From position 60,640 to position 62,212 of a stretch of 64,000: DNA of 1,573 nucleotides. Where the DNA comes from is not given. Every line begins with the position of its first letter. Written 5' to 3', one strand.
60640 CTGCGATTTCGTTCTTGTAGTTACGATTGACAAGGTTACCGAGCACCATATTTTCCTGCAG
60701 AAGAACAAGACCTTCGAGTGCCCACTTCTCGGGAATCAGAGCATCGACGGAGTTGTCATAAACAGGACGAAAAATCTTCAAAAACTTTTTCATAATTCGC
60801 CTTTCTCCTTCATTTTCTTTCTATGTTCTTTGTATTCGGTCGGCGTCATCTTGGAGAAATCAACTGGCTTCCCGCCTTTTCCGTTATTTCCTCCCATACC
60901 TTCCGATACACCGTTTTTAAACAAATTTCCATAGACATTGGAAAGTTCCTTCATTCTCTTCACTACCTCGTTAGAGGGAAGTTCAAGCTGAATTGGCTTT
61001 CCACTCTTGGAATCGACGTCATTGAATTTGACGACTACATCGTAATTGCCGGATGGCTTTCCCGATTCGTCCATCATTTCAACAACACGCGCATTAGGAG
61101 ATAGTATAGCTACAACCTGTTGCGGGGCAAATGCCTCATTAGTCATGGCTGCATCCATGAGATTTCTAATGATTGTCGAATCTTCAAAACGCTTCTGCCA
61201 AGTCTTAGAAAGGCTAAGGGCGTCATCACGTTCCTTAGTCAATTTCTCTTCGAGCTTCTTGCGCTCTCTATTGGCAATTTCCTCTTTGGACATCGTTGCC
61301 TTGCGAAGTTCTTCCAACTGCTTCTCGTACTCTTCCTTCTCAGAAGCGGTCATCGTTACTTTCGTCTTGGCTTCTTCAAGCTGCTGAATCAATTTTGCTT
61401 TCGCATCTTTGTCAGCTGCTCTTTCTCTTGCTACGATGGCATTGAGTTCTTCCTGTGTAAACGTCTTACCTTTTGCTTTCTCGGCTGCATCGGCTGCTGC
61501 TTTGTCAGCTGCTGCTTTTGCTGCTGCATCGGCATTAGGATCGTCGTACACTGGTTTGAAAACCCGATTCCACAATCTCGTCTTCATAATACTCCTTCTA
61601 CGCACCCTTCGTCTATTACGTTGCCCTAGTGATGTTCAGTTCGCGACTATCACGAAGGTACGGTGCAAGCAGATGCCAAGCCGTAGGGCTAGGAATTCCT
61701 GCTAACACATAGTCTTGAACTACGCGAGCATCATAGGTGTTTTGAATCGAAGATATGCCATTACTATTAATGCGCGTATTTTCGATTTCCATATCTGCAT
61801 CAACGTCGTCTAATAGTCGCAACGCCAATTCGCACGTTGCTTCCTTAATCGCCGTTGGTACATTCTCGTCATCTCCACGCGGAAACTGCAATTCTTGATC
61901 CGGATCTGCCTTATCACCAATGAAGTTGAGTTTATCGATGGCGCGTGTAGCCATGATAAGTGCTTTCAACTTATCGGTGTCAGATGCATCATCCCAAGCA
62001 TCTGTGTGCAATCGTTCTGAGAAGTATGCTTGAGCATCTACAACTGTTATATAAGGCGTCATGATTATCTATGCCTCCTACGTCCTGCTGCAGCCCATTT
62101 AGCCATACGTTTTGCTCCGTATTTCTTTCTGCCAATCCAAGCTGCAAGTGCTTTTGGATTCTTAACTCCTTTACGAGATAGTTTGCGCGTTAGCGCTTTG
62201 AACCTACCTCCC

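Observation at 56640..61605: Shared N-terminal peptide F-[KR]-P-[VI]-Y-[DG] on five unrelated proteins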

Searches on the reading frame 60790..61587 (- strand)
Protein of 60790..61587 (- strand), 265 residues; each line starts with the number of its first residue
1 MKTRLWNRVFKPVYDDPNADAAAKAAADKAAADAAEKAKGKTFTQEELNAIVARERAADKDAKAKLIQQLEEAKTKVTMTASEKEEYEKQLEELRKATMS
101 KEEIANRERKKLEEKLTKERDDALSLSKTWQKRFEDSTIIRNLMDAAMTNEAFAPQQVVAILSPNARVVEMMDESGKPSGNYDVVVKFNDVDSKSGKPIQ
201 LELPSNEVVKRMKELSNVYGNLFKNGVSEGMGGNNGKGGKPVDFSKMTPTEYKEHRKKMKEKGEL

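Call 5: search_protein_families(library=phrogs, proteins=[window:60790-61587:-], max_evalue=0.01)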
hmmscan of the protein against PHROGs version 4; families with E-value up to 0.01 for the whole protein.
window:60790-61587:- (265 aa): 3 families
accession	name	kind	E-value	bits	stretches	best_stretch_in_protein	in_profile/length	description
phrog_1793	-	head and packaging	1.1e-05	26.7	1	16-113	15-116/193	head scaffolding protein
phrog_2303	-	head and packaging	2.4e-05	25.3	1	28-117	37-133/219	head scaffolding protein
phrog_172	-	head and packaging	0.0024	19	1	23-125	46-135/229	head scaffolding protein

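Call 6: search_protein_families(library=pfam, proteins=[window:60790-61587:-], max_evalue=0.01)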
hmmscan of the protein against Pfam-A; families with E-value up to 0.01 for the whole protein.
window:60790-61587:- (265 aa): 0 families

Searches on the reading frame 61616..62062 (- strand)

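Call 5: search_protein_families(library=phrogs, proteins=[window:61616-62062:-], max_evalue=0.01)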
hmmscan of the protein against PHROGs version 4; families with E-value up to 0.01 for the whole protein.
window:61616-62062:- (148 aa): 2 families
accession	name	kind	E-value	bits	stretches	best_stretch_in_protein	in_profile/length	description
phrog_477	-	connector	2.1e-24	87.4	1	4-141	23-170/220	head-tail adaptor Ad1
phrog_541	-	connector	0.00041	21.3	1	12-112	7-95/129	head-tail adaptor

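Call 6: search_protein_families(library=pfam, proteins=[window:61616-62062:-], max_evalue=0.01)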
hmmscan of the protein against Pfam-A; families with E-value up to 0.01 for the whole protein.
window:61616-62062:- (148 aa): 1 family
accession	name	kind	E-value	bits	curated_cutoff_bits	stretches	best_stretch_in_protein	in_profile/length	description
PF20557.3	DnaT_2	-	1e-17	64.9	27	1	4-136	17-154/168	Putative DnaT-like ssDNA binding protein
